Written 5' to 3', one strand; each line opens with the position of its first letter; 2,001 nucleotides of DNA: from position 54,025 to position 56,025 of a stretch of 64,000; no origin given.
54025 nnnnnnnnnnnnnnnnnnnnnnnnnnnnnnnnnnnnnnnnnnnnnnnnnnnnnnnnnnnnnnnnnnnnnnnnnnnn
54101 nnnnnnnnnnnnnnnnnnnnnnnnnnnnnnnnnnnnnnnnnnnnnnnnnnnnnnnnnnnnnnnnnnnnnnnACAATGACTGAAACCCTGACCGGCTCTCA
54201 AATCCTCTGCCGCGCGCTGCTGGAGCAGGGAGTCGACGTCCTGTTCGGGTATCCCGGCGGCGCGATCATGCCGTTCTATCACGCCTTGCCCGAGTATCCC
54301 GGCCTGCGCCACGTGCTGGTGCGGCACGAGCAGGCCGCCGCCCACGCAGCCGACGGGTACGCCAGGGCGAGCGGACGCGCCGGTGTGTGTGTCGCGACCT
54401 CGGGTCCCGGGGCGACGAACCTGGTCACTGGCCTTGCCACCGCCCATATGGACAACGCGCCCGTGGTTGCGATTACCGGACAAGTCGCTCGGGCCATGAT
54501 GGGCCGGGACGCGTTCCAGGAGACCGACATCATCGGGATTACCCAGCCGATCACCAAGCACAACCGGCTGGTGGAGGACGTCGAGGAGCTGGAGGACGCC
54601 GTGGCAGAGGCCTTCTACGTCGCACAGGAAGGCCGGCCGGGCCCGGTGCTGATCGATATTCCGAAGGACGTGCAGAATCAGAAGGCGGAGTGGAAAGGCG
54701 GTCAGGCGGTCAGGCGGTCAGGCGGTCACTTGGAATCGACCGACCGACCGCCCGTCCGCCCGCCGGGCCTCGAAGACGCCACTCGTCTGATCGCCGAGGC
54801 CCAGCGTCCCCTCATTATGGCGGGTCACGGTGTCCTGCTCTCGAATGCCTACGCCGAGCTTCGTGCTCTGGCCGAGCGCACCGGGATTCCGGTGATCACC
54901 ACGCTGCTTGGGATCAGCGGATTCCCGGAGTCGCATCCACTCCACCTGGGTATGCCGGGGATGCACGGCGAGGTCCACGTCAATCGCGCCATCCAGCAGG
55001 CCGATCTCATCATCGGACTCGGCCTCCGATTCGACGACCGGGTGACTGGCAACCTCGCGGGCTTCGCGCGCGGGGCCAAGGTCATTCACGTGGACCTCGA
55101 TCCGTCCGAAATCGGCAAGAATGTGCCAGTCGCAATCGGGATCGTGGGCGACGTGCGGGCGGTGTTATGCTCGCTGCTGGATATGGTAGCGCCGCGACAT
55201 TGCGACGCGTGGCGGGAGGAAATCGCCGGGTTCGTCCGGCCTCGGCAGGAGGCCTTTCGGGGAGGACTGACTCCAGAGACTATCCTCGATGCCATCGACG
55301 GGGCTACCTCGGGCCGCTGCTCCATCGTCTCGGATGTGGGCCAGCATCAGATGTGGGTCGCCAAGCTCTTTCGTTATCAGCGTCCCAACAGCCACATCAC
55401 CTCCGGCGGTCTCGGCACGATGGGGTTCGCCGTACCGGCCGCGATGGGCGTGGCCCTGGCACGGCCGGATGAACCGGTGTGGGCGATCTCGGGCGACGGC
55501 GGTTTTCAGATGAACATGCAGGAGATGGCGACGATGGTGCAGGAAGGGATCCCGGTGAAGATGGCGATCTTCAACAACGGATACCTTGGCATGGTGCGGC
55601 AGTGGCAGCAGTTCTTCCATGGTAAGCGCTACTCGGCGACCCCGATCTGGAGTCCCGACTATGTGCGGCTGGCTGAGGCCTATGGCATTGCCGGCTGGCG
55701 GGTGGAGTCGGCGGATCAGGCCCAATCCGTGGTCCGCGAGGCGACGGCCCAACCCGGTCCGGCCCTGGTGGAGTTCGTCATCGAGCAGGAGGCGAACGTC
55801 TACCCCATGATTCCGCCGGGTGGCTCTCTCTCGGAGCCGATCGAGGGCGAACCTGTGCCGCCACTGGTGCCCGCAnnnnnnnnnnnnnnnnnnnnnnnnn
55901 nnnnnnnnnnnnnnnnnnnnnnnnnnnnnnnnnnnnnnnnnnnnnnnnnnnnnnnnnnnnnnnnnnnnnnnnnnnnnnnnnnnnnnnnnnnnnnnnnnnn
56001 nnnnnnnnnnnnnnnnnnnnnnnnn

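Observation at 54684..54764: Inverted 8-mer array pair embedded in frame inside the essential ilvB gene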

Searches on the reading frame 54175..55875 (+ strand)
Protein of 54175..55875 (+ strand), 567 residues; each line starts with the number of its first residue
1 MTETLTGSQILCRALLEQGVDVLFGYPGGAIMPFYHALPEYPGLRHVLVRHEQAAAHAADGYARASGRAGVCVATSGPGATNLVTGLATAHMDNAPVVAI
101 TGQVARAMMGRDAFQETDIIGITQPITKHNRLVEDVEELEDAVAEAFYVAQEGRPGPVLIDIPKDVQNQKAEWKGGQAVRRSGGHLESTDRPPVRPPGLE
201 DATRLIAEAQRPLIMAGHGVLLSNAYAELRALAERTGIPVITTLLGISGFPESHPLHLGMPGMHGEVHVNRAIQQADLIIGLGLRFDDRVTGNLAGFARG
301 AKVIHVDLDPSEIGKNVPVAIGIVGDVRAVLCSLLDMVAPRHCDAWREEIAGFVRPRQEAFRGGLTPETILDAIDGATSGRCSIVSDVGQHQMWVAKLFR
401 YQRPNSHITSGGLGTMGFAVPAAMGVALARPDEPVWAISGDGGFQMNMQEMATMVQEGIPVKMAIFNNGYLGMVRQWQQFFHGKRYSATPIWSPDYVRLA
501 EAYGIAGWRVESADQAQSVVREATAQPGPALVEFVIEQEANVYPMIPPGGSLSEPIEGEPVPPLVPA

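Call 11: find_homologous_proteins(query=window:54175-55875:+, max_evalue=1e-50)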
Query window:54175-55875:+ (567 aa): 8000 proteins with E <= 1e-50 among 8000 candidates; the best 120 are listed.
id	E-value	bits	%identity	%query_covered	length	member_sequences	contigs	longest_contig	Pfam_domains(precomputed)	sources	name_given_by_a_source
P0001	0.0e+0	1218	94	100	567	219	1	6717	PF02775.27,PF02776.24,PF00205.29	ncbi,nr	ncbi:MAG TPA: biosynthetic-type acetolactate synthase large subunit [Gemmatimonadales bacterium]|nr:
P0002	0.0e+0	1212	95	100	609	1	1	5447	PF02775.27,PF02776.24,PF00205.29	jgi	jgi:acetolactate synthase-1/2/3 large subunit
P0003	0.0e+0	1172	91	100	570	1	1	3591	PF02775.27,PF02776.24,PF00205.29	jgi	jgi:acetolactate synthase-1/2/3 large subunit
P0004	0.0e+0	1169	90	100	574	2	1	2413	PF02775.27,PF02776.24,PF00205.29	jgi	jgi:acetolactate synthase-1/2/3 large subunit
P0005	0.0e+0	1167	90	100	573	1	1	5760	PF02775.27,PF02776.24,PF00205.29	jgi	jgi:acetolactate synthase-1/2/3 large subunit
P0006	0.0e+0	1160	91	100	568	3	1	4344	PF02775.27,PF02776.24,PF00205.29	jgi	jgi:acetolactate synthase I/II/III large subunit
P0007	0.0e+0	1158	89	100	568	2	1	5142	PF02775.27,PF02776.24,PF00205.29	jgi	jgi:acetolactate synthase-1/2/3 large subunit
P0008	0.0e+0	1157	90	100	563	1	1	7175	PF02775.27,PF02776.24,PF00205.29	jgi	jgi:acetolactate synthase I/II/III large subunit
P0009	0.0e+0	1156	90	100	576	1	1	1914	PF02775.27,PF02776.24,PF00205.29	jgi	jgi:acetolactate synthase I/II/III large subunit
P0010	0.0e+0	1155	90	100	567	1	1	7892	PF02775.27,PF02776.24,PF00205.29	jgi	jgi:acetolactate synthase-1/2/3 large subunit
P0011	0.0e+0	1151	89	100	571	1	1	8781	PF02775.27,PF02776.24,PF00205.29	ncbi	ncbi:MAG: biosynthetic-type acetolactate synthase large subunit [Gemmatimonadales bacterium]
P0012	0.0e+0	1143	89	100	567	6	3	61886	PF02775.27,PF02776.24,PF00205.29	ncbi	-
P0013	0.0e+0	1126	89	99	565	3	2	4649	PF02775.27,PF02776.24,PF00205.29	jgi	jgi:acetolactate synthase-1/2/3 large subunit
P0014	0.0e+0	1126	87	100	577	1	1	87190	PF02775.27,PF02776.24,PF00205.29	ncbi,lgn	-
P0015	0.0e+0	1125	87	100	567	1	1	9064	PF02775.27,PF02776.24,PF00205.29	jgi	jgi:acetolactate synthase I/II/III large subunit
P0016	0.0e+0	1125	88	100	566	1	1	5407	PF02775.27,PF02776.24,PF00205.29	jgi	jgi:acetolactate synthase I/II/III large subunit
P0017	0.0e+0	1123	87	100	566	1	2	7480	PF02775.27,PF02776.24,PF00205.29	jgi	jgi:acetolactate synthase I/II/III large subunit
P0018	0.0e+0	1122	87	100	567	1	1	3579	PF02775.27,PF02776.24,PF00205.29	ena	-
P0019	0.0e+0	1122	87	100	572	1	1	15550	PF02775.27,PF02776.24,PF00205.29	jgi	jgi:acetolactate synthase I/II/III large subunit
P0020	0.0e+0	1121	88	99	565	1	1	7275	PF02775.27,PF02776.24,PF00205.29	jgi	jgi:acetolactate synthase-1/2/3 large subunit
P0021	0.0e+0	1119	87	100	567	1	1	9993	PF02775.27,PF02776.24,PF00205.29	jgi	jgi:acetolactate synthase-1/2/3 large subunit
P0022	0.0e+0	1119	87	100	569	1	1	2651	PF02775.27,PF02776.24,PF00205.29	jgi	jgi:acetolactate synthase I/II/III large subunit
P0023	0.0e+0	1115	87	100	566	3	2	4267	PF02775.27,PF02776.24,PF00205.29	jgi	jgi:acetolactate synthase I/II/III large subunit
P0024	0.0e+0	1115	87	100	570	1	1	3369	PF02775.27,PF02776.24,PF00205.29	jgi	jgi:acetolactate synthase-1/2/3 large subunit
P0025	0.0e+0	1113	87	100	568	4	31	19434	PF02775.27,PF02776.24,PF00205.29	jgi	jgi:acetolactate synthase I/II/III large subunit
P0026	0.0e+0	1111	86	100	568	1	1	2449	PF02775.27,PF02776.24,PF00205.29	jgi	jgi:acetolactate synthase I/II/III large subunit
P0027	0.0e+0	1111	87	100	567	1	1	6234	PF02775.27,PF02776.24,PF00205.29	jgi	jgi:acetolactate synthase-1/2/3 large subunit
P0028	0.0e+0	1110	87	100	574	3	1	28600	PF02775.27,PF02776.24,PF00205.29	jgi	jgi:acetolactate synthase I/II/III large subunit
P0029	0.0e+0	1109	87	100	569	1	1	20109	PF02775.27,PF02776.24,PF00205.29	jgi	jgi:acetolactate synthase-1/2/3 large subunit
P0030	0.0e+0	1109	86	100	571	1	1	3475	PF02775.27,PF02776.24,PF00205.29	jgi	jgi:acetolactate synthase I/II/III large subunit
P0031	0.0e+0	1108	87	99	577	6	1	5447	PF02775.27,PF02776.24,PF00205.29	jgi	jgi:acetolactate synthase I/II/III large subunit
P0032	0.0e+0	1108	87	100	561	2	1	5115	PF02775.27,PF02776.24,PF00205.29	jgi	jgi:acetolactate synthase I/II/III large subunit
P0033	0.0e+0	1107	87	99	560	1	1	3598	PF02775.27,PF02776.24,PF00205.29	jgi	jgi:acetolactate synthase-1/2/3 large subunit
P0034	0.0e+0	1107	86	100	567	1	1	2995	PF02775.27,PF02776.24,PF00205.29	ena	-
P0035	0.0e+0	1106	87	99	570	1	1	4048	PF02775.27,PF02776.24,PF00205.29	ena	-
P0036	0.0e+0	1105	85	100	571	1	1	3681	PF02775.27,PF02776.24,PF00205.29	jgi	jgi:acetolactate synthase-1/2/3 large subunit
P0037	0.0e+0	1105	87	100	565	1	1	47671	PF02775.27,PF02776.24,PF00205.29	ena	-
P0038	0.0e+0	1105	85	100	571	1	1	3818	PF02775.27,PF02776.24,PF00205.29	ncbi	ncbi:MAG: biosynthetic-type acetolactate synthase large subunit [Gemmatimonadales bacterium]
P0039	0.0e+0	1104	85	100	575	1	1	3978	PF02775.27,PF02776.24,PF00205.29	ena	-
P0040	0.0e+0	1104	86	99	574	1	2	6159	PF02775.27,PF02776.24,PF00205.29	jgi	jgi:acetolactate synthase-1/2/3 large subunit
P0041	0.0e+0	1103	86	100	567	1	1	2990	PF02775.27,PF02776.24,PF00205.29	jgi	jgi:acetolactate synthase I/II/III large subunit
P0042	0.0e+0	1101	86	99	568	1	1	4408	PF02775.27,PF02776.24,PF00205.29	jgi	jgi:acetolactate synthase I/II/III large subunit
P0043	0.0e+0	1099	86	100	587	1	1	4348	PF02775.27,PF02776.24,PF00205.29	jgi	jgi:acetolactate synthase I/II/III large subunit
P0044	0.0e+0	1099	85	100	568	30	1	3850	PF02775.27,PF02776.24,PF00205.29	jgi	jgi:acetolactate synthase-1/2/3 large subunit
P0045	0.0e+0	1099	86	99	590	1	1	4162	PF02775.27,PF02776.24,PF00205.29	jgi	jgi:acetolactate synthase I/II/III large subunit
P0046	0.0e+0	1098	85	99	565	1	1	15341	PF02775.27,PF02776.24,PF00205.29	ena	-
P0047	0.0e+0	1097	85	98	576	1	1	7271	PF02775.27,PF02776.24,PF00205.29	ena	-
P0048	0.0e+0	1097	84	99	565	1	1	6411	PF02775.27,PF02776.24,PF00205.29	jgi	jgi:acetolactate synthase-1/2/3 large subunit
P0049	0.0e+0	1096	85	100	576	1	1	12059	PF02775.27,PF02776.24,PF00205.29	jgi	jgi:acetolactate synthase-1/2/3 large subunit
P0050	0.0e+0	1094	85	100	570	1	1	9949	PF02775.27,PF02776.24,PF00205.29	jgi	-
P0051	0.0e+0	1094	85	100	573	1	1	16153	PF02775.27,PF02776.24,PF00205.29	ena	-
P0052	0.0e+0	1093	85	100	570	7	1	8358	PF02775.27,PF02776.24,PF00205.29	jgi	-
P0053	0.0e+0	1093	85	100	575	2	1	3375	PF02775.27,PF02776.24,PF00205.29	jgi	jgi:acetolactate synthase I/II/III large subunit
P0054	0.0e+0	1090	85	100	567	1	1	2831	PF02775.27,PF02776.24,PF00205.29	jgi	jgi:acetolactate synthase-1/2/3 large subunit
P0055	0.0e+0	1090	85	100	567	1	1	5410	PF02775.27,PF02776.24,PF00205.29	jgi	jgi:acetolactate synthase-1/2/3 large subunit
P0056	0.0e+0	1090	84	99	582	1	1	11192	PF02775.27,PF02776.24,PF00205.29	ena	-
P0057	0.0e+0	1090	85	100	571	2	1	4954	PF02775.27,PF02776.24,PF00205.29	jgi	jgi:acetolactate synthase-1/2/3 large subunit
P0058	0.0e+0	1089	84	100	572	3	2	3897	PF02775.27,PF02776.24,PF00205.29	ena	-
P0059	0.0e+0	1089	85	99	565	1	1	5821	PF02775.27,PF02776.24,PF00205.29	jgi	jgi:acetolactate synthase I/II/III large subunit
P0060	0.0e+0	1089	85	99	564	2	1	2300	PF02775.27,PF02776.24,PF00205.29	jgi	jgi:acetolactate synthase-1/2/3 large subunit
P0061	0.0e+0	1089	85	100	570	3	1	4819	PF02775.27,PF02776.24,PF00205.29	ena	-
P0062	0.0e+0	1088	85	100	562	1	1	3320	PF02775.27,PF02776.24,PF00205.29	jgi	jgi:acetolactate synthase I/II/III large subunit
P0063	0.0e+0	1087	85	99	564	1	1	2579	PF02775.27,PF02776.24,PF00205.29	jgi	jgi:acetolactate synthase-1/2/3 large subunit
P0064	0.0e+0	1086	83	100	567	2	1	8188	PF02775.27,PF02776.24,PF00205.29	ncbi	-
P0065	0.0e+0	1086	84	100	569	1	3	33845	PF02775.27,PF02776.24,PF00205.29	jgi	jgi:acetolactate synthase-1/2/3 large subunit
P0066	0.0e+0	1085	84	100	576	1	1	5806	PF02775.27,PF02776.24,PF00205.29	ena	-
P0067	0.0e+0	1085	86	100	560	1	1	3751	PF02775.27,PF02776.24,PF00205.29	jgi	jgi:acetolactate synthase-1/2/3 large subunit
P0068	0.0e+0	1085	85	99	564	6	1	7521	PF02775.27,PF02776.24,PF00205.29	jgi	-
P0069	0.0e+0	1085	85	100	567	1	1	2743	PF02775.27,PF02776.24,PF00205.29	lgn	-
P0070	0.0e+0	1085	84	100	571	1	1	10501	PF02775.27,PF02776.24,PF00205.29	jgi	jgi:acetolactate synthase I/II/III large subunit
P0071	0.0e+0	1085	85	100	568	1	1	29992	PF02775.27,PF02776.24,PF00205.29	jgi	jgi:acetolactate synthase-1/2/3 large subunit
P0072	0.0e+0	1085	84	100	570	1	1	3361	PF02775.27,PF02776.24,PF00205.29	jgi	jgi:acetolactate synthase I/II/III large subunit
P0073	0.0e+0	1085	85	100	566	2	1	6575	PF02775.27,PF02776.24,PF00205.29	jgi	-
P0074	0.0e+0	1084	84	100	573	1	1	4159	PF02775.27,PF02776.24,PF00205.29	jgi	-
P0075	0.0e+0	1084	85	100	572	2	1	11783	PF02775.27,PF02776.24,PF00205.29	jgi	jgi:acetolactate synthase I/II/III large subunit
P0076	0.0e+0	1084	84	100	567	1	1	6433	PF02775.27,PF02776.24,PF00205.29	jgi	jgi:acetolactate synthase I/II/III large subunit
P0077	0.0e+0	1083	85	99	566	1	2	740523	PF02775.27,PF02776.24,PF00205.29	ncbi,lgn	ncbi:MAG: biosynthetic-type acetolactate synthase large subunit [Gemmatimonadales bacterium]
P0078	0.0e+0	1082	85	100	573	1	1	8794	PF02775.27,PF02776.24,PF00205.29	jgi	jgi:acetolactate synthase I/II/III large subunit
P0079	0.0e+0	1082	84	100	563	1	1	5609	PF02775.27,PF02776.24,PF00205.29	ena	-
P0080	0.0e+0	1081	84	100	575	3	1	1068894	PF02775.27,PF02776.24,PF00205.29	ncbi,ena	-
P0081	0.0e+0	1081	85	99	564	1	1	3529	PF02775.27,PF02776.24,PF00205.29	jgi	-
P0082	0.0e+0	1081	84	100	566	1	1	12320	PF02775.27,PF02776.24,PF00205.29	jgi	jgi:acetolactate synthase-1/2/3 large subunit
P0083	0.0e+0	1081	85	100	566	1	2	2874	PF02775.27,PF02776.24,PF00205.29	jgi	jgi:acetolactate synthase-1/2/3 large subunit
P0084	0.0e+0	1080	84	100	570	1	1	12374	PF02775.27,PF02776.24,PF00205.29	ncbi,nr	ncbi:MAG: acetolactate synthase large subunit [Gemmatimonadales bacterium]|nr:acetolactate synthase 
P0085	0.0e+0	1080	84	100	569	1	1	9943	PF02775.27,PF02776.24,PF00205.29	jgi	jgi:acetolactate synthase I/II/III large subunit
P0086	0.0e+0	1080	84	100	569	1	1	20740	PF02775.27,PF02776.24,PF00205.29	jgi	jgi:acetolactate synthase-1/2/3 large subunit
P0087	0.0e+0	1080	84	100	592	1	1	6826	PF02775.27,PF02776.24,PF00205.29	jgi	-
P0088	0.0e+0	1079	83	100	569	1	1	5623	PF02775.27,PF02776.24,PF00205.29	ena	-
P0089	0.0e+0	1078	84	100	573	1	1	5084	PF02775.27,PF02776.24,PF00205.29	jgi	jgi:acetolactate synthase I/II/III large subunit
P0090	0.0e+0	1078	84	100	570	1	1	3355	PF02775.27,PF02776.24,PF00205.29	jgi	jgi:acetolactate synthase-1/2/3 large subunit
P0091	0.0e+0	1078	84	99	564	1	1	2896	PF02775.27,PF02776.24,PF00205.29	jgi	jgi:acetolactate synthase-1/2/3 large subunit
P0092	0.0e+0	1077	84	99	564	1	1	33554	PF02775.27,PF02776.24,PF00205.29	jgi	jgi:acetolactate synthase I/II/III large subunit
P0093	0.0e+0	1077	84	100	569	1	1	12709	PF02775.27,PF02776.24,PF00205.29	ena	-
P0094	0.0e+0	1077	84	100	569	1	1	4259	PF02775.27,PF02776.24,PF00205.29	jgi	jgi:acetolactate synthase-1/2/3 large subunit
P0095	0.0e+0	1076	83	100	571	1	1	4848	PF02775.27,PF02776.24,PF00205.29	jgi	jgi:acetolactate synthase I/II/III large subunit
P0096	0.0e+0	1076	83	100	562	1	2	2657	PF02775.27,PF02776.24,PF00205.29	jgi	jgi:acetolactate synthase-1/2/3 large subunit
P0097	0.0e+0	1076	83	100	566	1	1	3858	PF02775.27,PF02776.24,PF00205.29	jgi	jgi:acetolactate synthase I/II/III large subunit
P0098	0.0e+0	1076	84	100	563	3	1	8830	PF02775.27,PF02776.24,PF00205.29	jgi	-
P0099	0.0e+0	1076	84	100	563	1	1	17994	PF02775.27,PF02776.24,PF00205.29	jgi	-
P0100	0.0e+0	1075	84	100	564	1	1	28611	PF02775.27,PF02776.24,PF00205.29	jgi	jgi:acetolactate synthase-1/2/3 large subunit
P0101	0.0e+0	1074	84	100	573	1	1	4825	PF02775.27,PF02776.24,PF00205.29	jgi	jgi:acetolactate synthase I/II/III large subunit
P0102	0.0e+0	1074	82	100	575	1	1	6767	PF02775.27,PF02776.24,PF00205.29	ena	-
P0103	0.0e+0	1074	83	100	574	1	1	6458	PF02775.27,PF02776.24,PF00205.29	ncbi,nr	ncbi:MAG TPA: biosynthetic-type acetolactate synthase large subunit [Gemmatimonadales bacterium]|nr:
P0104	0.0e+0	1074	84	99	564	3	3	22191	PF02775.27,PF02776.24,PF00205.29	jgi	jgi:acetolactate synthase-1/2/3 large subunit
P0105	0.0e+0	1074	83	100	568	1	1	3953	PF02775.27,PF02776.24,PF00205.29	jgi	jgi:acetolactate synthase-1/2/3 large subunit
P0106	0.0e+0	1073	84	100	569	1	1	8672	PF02775.27,PF02776.24,PF00205.29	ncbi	ncbi:MAG: biosynthetic-type acetolactate synthase large subunit [Gemmatimonadales bacterium]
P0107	0.0e+0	1073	83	100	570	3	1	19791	PF02775.27,PF02776.24,PF00205.29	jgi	jgi:acetolactate synthase-1/2/3 large subunit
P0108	0.0e+0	1071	84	99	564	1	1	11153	PF02775.27,PF02776.24,PF00205.29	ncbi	ncbi:MAG TPA: biosynthetic-type acetolactate synthase large subunit [Gemmatimonadales bacterium]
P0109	0.0e+0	1071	83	100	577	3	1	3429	PF02775.27,PF02776.24,PF00205.29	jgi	jgi:acetolactate synthase-1/2/3 large subunit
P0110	0.0e+0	1070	83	100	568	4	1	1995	PF02775.27,PF02776.24,PF00205.29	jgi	jgi:acetolactate synthase-1/2/3 large subunit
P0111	0.0e+0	1070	82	100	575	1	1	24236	PF02775.27,PF02776.24,PF00205.29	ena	-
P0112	0.0e+0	1069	84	99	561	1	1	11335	PF02775.27,PF02776.24,PF00205.29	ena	-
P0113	0.0e+0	1069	82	100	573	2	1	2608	PF02775.27,PF02776.24,PF00205.29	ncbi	-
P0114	0.0e+0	1069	84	100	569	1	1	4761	PF02775.27,PF02776.24,PF00205.29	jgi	jgi:acetolactate synthase-1/2/3 large subunit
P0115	0.0e+0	1069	84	99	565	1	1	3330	PF02775.27,PF02776.24,PF00205.29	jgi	jgi:acetolactate synthase-1/2/3 large subunit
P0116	0.0e+0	1068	84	99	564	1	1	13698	PF02775.27,PF02776.24,PF00205.29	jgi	jgi:acetolactate synthase-1/2/3 large subunit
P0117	0.0e+0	1068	83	100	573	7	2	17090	PF02775.27,PF02776.24,PF00205.29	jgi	jgi:acetolactate synthase I/II/III large subunit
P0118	0.0e+0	1068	84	99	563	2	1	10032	PF02775.27,PF02776.24,PF00205.29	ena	-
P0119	0.0e+0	1067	83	100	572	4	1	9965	PF02775.27,PF02776.24,PF00205.29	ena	-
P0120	0.0e+0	1067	84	99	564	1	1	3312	PF02775.27,PF02776.24,PF00205.29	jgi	jgi:acetolactate synthase I/II/III large subunit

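Call 15: find_related_loci(query=window:54175-55875:+, collection=genome_contigs, flank=3000)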
Query window:54175-55875:+ (567 aa) in genome_contigs; peptide patterns used: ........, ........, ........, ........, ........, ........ (x = any residue, [..] = any of these).
599 stretches matched a pattern (row limit reached: there are more); 581 encode a relative of the query (tblastn E <= 1e-3); the best 80 are kept; 80 distinct loci.
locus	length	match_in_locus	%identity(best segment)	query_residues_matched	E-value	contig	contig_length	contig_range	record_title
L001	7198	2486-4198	89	1-567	0e+0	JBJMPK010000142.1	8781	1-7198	MAG: Gemmatimonadales bacterium isolate H1_16_all_fractions_metab_conc_20_65_10 k255_3076200, whole genome shotgun seque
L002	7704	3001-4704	86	1-567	0e+0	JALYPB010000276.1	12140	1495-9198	MAG: Gemmatimonadota bacterium isolate MDV bin26 SD1454-56_k127_1847934, whole genome shotgun sequence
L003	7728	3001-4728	86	1-567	0e+0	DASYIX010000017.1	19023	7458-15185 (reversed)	MAG TPA_asm: Gemmatimonadales bacterium isolate SMAG_U4280 k141_459499, whole genome shotgun sequence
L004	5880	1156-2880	85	1-567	0e+0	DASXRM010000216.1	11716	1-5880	MAG TPA_asm: Gemmatimonadales bacterium isolate SMAG_U4640 k141_2194036, whole genome shotgun sequence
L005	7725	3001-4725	84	1-567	0e+0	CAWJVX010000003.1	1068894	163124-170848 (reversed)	MAG: uncultured Gemmatimonadales bacterium isolate MFD09206.bin.1.39 genome assembly, contig: contig_1971, whole genome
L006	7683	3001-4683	85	2-561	0e+0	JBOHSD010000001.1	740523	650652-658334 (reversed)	MAG: Gemmatimonadales bacterium isolate SD8036_maxbin2.bin.21_sub NODE_1_length_740523_cov_2.577334, whole genome shotgu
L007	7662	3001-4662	83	5-559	0e+0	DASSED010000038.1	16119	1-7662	MAG TPA_asm: Gemmatimonadales bacterium isolate SMAG_U968 k141_103603, whole genome shotgun sequence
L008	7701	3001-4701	81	1-567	0e+0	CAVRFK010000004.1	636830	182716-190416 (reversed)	MAG: uncultured Gemmatimonadales bacterium isolate MFD04935.bin.2.102 genome assembly, contig: contig_1365, whole genome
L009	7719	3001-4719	82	1-567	0e+0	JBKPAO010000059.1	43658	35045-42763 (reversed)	MAG: Gemmatimonadota bacterium isolate GB_HAYS_MAG_00001 GB_HAYS_000001117144, whole genome shotgun sequence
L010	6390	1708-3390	81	1-567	0e+0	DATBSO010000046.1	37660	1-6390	MAG TPA_asm: Gemmatimonadales bacterium isolate SMAG_U4159 k141_1017203, whole genome shotgun sequence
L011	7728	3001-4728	82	1-567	0e+0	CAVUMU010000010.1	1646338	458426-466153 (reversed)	MAG: uncultured Gemmatimonadales bacterium isolate MFD04212.bin.1.9 genome assembly, contig: contig_4405, whole genome s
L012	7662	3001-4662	83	2-559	0e+0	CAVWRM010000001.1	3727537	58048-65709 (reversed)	MAG: uncultured Gemmatimonadales bacterium isolate MFD04944.bin.1.90 genome assembly, contig: contig_25021, whole genome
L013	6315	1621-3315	81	1-561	0e+0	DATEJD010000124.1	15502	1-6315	MAG TPA_asm: Gemmatimonadales bacterium isolate SMAG_U8855 k141_1176336, whole genome shotgun sequence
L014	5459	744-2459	81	1-565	0e+0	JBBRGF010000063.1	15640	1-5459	MAG: Gemmatimonadales bacterium isolate Co_metawrap_2610 Cmw_2610_k141_2936342_length_15640_cov_8.0000, whole genome sho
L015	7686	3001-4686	81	1-563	0e+0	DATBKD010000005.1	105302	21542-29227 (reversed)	MAG TPA_asm: Gemmatimonadales bacterium isolate SMAG_U3937 k141_1415722, whole genome shotgun sequence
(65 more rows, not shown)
